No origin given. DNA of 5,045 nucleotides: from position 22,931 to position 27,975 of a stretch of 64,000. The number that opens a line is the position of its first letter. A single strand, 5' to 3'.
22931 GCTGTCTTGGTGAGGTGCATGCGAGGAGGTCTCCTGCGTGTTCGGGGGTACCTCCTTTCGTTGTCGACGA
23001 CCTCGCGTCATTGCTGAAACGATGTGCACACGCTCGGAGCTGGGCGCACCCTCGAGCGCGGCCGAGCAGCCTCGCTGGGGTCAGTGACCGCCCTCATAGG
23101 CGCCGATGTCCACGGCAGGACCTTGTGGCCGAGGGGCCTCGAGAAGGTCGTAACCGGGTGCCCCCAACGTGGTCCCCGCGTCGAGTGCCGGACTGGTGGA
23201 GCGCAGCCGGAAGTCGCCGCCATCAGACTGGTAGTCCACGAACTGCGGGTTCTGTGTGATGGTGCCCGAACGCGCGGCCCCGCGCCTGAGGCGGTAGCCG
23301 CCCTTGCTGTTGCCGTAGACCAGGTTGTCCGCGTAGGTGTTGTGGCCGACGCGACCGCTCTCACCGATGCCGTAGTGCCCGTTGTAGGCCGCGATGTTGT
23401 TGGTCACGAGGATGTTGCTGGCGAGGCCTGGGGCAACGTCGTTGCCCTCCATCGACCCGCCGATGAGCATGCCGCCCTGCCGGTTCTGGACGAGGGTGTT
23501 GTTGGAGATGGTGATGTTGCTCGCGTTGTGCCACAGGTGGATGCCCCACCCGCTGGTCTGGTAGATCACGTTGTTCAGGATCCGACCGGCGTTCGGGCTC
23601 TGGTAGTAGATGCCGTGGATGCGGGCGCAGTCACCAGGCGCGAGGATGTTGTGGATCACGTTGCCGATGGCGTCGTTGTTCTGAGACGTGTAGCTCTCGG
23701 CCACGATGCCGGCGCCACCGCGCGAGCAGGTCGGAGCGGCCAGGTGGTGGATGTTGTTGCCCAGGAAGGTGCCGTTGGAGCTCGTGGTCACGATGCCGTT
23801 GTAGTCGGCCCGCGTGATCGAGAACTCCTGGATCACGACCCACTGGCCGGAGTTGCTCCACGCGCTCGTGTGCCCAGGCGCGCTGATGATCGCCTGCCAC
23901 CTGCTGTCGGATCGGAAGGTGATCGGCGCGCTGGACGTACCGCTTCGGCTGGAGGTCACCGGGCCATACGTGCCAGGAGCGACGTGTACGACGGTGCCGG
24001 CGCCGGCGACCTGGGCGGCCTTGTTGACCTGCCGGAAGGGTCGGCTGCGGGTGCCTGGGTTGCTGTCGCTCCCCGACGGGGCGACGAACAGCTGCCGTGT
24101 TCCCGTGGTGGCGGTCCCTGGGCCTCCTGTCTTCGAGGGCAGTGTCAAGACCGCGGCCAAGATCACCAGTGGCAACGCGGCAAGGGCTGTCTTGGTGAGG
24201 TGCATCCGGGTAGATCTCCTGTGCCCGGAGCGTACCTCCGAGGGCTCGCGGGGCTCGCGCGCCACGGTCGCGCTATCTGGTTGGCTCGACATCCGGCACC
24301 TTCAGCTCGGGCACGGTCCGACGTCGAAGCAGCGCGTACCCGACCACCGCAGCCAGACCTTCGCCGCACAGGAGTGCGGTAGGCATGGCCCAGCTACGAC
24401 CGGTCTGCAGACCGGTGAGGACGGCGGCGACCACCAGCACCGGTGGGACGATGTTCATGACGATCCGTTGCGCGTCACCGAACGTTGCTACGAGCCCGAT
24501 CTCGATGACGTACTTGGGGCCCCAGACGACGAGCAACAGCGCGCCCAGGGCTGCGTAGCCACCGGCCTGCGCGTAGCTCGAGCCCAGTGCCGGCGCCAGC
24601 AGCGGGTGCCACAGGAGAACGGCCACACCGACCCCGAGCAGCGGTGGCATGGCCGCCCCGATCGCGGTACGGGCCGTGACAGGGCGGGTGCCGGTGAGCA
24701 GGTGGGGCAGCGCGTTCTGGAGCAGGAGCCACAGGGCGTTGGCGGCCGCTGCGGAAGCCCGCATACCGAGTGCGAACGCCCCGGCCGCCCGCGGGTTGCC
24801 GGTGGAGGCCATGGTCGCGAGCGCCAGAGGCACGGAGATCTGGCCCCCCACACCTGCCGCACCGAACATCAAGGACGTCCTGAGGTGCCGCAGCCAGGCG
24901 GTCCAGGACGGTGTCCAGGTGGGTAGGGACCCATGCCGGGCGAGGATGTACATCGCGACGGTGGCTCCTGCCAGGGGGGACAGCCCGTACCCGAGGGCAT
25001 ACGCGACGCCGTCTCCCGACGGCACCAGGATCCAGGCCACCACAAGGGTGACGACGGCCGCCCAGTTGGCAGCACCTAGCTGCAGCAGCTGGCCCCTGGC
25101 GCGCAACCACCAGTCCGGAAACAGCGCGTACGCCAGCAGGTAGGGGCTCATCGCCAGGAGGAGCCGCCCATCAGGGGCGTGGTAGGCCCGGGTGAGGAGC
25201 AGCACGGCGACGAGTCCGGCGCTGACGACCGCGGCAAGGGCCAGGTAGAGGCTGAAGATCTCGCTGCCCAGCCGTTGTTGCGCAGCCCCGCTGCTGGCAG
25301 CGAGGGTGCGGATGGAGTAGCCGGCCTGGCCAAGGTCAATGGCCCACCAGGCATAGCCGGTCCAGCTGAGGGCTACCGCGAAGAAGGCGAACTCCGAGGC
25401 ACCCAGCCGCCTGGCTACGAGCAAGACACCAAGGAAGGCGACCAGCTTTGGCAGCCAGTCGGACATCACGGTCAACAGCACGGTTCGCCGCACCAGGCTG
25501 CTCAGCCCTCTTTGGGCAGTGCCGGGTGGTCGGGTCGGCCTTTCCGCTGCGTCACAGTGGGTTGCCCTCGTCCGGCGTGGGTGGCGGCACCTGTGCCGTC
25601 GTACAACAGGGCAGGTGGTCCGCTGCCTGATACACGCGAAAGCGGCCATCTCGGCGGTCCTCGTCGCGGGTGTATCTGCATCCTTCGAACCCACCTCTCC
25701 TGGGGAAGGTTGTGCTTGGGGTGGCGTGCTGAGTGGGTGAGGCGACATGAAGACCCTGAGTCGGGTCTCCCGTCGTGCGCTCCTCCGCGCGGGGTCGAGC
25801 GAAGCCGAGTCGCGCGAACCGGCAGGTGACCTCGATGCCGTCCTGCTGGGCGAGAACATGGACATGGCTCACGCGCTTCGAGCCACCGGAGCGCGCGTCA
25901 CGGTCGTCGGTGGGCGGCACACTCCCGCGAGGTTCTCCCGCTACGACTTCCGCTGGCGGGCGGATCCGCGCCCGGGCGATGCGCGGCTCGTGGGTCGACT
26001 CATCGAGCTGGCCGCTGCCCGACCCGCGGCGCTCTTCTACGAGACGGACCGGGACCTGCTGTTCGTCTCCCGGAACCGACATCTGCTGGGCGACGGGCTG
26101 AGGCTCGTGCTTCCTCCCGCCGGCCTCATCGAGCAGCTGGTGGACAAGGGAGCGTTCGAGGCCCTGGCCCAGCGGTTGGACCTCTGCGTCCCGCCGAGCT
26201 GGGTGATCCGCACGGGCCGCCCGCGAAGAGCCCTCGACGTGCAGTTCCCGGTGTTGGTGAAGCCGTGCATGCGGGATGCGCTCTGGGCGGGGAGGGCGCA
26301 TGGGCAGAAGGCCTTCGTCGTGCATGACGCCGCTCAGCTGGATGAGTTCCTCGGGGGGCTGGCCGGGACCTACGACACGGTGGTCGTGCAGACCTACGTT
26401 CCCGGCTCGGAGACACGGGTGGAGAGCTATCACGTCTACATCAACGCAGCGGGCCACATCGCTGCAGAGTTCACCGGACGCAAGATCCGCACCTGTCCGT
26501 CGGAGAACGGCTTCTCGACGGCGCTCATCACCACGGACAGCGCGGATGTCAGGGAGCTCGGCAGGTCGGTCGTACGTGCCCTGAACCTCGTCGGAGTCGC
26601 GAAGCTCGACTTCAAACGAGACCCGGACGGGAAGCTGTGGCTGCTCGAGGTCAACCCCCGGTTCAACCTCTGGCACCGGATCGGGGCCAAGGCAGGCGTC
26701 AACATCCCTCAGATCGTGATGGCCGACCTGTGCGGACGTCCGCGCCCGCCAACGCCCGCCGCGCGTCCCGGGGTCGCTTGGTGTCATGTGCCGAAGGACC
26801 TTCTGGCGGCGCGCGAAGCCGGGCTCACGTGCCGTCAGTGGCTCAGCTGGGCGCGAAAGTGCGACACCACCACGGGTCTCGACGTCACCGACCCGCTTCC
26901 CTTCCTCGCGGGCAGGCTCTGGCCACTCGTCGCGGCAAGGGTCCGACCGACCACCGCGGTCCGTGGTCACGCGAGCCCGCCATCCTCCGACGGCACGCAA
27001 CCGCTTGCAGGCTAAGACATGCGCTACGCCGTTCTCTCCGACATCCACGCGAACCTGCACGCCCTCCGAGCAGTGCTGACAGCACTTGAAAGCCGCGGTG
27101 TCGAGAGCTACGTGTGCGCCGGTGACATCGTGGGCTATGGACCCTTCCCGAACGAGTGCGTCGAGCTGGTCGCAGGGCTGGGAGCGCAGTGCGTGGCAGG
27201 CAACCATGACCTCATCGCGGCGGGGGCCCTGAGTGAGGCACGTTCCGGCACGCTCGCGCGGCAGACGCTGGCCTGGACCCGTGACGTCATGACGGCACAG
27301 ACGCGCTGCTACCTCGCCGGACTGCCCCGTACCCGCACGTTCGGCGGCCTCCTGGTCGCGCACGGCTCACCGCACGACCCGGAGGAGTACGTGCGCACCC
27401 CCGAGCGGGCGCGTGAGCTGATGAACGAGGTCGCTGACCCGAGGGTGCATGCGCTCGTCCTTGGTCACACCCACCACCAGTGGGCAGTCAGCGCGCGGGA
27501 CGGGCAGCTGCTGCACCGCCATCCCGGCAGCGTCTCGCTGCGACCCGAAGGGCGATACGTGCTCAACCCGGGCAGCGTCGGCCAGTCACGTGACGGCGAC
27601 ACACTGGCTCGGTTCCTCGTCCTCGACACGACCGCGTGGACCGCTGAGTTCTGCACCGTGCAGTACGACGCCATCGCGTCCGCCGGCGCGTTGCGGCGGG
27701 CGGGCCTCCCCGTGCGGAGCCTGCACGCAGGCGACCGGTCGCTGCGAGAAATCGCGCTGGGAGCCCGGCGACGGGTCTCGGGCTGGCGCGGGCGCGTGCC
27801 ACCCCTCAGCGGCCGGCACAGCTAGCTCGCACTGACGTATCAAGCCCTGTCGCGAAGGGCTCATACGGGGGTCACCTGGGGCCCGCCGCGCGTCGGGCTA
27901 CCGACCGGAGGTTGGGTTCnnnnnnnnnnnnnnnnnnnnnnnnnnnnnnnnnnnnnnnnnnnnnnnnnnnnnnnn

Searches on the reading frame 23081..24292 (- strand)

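Call 11: search_protein_families(library=pfam, proteins=[window:23081-24292:-], max_evalue=0.001)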
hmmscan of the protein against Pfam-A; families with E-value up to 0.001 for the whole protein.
window:23081-24292:- (403 aa): 4 families
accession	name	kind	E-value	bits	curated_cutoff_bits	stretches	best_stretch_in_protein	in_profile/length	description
PF13229.12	Beta_helix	-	1.1e-10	41.9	25.9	1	147-284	29-151/158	Right handed beta helix region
PF07602.17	DUF1565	-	5.5e-09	36.2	20.3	1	73-110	2-39/257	Protein of unknown function (DUF1565)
PF05048.19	NosD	-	3.2e-08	33.7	23.6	2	195-348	40-167/212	Periplasmic copper-binding protein (NosD)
PF22842.2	Pel9A-like_beta_helix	-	5.3e-07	29.4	25.2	1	66-110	9-53/370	Pel9A-like, right handed beta helix region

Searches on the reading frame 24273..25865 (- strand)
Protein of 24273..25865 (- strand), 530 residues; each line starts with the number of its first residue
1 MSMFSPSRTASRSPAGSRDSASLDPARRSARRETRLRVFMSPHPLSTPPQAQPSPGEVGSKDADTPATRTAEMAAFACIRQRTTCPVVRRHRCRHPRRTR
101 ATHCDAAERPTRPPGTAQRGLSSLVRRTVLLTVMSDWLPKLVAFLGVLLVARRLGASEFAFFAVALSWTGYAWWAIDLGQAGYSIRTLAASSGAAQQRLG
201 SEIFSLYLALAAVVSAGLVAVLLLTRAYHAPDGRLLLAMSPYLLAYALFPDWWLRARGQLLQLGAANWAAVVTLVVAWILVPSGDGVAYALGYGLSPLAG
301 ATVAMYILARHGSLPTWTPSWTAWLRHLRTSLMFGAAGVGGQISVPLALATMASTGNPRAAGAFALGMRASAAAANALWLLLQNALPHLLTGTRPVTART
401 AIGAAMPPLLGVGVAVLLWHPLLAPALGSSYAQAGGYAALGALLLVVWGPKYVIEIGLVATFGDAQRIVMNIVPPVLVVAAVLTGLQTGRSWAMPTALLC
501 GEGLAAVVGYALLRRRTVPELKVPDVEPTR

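Call 11: search_protein_families(library=pfam, proteins=[window:24273-25865:-], max_evalue=0.001)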
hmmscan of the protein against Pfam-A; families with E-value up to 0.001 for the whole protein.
window:24273-25865:- (530 aa): 1 family
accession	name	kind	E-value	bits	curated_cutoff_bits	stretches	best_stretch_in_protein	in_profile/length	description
PF01943.22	Polysacc_synt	-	4.3e-08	33.4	28.2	1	127-350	3-230/274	Polysaccharide biosynthesis protein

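Call 51: search_protein_families(library=ncbifam, proteins=[window:24273-25865:-], max_evalue=0.001)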
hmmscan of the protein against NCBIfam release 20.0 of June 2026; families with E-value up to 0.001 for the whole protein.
window:24273-25865:- (530 aa): 0 families

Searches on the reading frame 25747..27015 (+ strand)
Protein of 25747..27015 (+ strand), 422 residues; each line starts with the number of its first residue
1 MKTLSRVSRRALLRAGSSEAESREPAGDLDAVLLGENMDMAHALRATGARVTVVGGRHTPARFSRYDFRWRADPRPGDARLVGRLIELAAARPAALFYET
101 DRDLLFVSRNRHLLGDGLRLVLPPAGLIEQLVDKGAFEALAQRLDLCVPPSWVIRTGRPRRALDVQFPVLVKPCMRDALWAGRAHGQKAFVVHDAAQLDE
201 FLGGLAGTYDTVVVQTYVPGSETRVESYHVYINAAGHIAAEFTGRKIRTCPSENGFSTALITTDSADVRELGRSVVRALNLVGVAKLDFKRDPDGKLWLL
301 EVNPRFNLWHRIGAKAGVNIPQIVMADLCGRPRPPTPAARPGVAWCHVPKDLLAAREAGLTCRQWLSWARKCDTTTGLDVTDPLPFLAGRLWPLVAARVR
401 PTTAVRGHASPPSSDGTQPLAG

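Call 4: search_protein_families(library=pfam, proteins=[window:25747-27015:+], max_evalue=0.01)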
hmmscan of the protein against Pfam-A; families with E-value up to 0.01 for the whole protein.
window:25747-27015:+ (422 aa): 3 families
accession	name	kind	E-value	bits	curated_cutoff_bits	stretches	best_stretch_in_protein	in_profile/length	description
PF15632.11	ATPgrasp_Ter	-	5.4e-07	29.9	29.1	1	262-340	43-120/131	ATP-grasp in the biosynthetic pathway with Ter operon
PF07478.18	Dala_Dala_lig_C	-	6.2e-05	23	24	1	165-323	35-198/204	D-ala D-ala ligase C-terminus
PF02655.19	ATP-grasp_3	-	0.0025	18.4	23.2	1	210-306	63-157/160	ATP-grasp domain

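Call 5: search_protein_families(library=ncbifam, proteins=[window:25747-27015:+], max_evalue=0.01)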
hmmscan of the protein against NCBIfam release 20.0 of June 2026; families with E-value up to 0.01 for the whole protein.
window:25747-27015:+ (422 aa): 11 families
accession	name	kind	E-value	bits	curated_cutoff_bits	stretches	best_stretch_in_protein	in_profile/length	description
NF009402.0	PRK12767.1-1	equivalog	6.2e-15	54.8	218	1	39-340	18-310/329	carbamoyl phosphate synthase-like protein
NF009405.0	PRK12767.1-4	equivalog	1.7e-10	40.4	390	1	74-330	51-290/320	carbamoyl phosphate synthase-like protein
NF009406.0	PRK12767.1-5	equivalog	1.8e-09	37.1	271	1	164-330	146-295/327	carbamoyl phosphate synthase-like protein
NF009404.0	PRK12767.1-3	equivalog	5.3e-09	35.4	316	1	109-331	87-309/344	carbamoyl phosphate synthase-like protein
NF005315.0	PRK06849.1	equivalog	4.4e-08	32.5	406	1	38-306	18-276/389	hypothetical protein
NF002378.0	PRK01372.1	subfamily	5.8e-06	25.2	243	1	132-303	99-268/305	D-alanine--D-alanine ligase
TIGR01205.1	D_ala_D_alaTIGR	subfamily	1.2e-05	24.5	245.65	1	133-304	106-285/318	D-alanine--D-alanine ligase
NF004679.0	PRK06019.1-5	equivalog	0.0018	17.2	326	1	121-305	87-267/376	5-(carboxyamino)imidazole ribonucleotide synthase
TIGR00768.1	rimK_fam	subfamily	0.0033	16.8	143.4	1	165-324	121-272/276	RimK family alpha-L-glutamate ligase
NF003671.0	PRK05294.1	equivalog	0.0043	14.7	599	1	128-305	661-837/1058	carbamoyl-phosphate synthase large subunit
TIGR04187.1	GRASP_SAV_5884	subfamily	0.0074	15.5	350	0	266-305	251-289/312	ATP-grasp ribosomal peptide maturase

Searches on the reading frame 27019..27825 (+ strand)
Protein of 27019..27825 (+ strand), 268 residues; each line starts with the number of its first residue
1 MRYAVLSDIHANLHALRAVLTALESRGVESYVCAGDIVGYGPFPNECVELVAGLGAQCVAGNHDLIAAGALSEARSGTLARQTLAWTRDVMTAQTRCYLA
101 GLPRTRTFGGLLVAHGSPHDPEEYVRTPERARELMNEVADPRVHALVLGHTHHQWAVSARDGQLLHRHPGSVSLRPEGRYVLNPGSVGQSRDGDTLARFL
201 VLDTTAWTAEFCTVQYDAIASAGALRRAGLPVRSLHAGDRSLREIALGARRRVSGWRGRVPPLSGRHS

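Call 4: search_protein_families(library=pfam, proteins=[window:27019-27825:+], max_evalue=0.01)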
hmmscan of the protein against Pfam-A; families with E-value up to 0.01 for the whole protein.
window:27019-27825:+ (268 aa): 2 families
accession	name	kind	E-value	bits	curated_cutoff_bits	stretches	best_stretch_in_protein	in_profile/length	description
PF12850.12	Metallophos_2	-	3e-20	73.2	27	1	1-205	1-152/154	Calcineurin-like phosphoesterase superfamily domain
PF00149.33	Metallophos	-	1.3e-14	55.5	21.5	1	1-153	1-190/191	Calcineurin-like phosphoesterase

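Call 5: search_protein_families(library=ncbifam, proteins=[window:27019-27825:+], max_evalue=0.01)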
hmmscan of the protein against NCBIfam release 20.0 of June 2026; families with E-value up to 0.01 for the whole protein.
window:27019-27825:+ (268 aa): 5 families
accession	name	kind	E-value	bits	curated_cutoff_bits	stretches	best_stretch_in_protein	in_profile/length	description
NF006988.0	PRK09453.1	equivalog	1.3e-11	44.7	117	1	1-42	1-42/183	phosphodiesterase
TIGR00040.1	yfcE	subfamily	1.9e-09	37.8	56.25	1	1-174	1-136/158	YfcE family phosphodiesterase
NF001204.0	PRK00166.1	equivalog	0.00027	20.3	176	1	4-67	4-70/276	symmetrical bis(5'-nucleosyl)-tetraphosphatase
TIGR03729.1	acc_ester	subfamily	0.0015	18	148.25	0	4-67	3-75/239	putative phosphoesterase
NF008516.0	PRK11439.1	equivalog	0.0031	17.5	326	1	5-76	21-93/218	protein-serine/threonine phosphatase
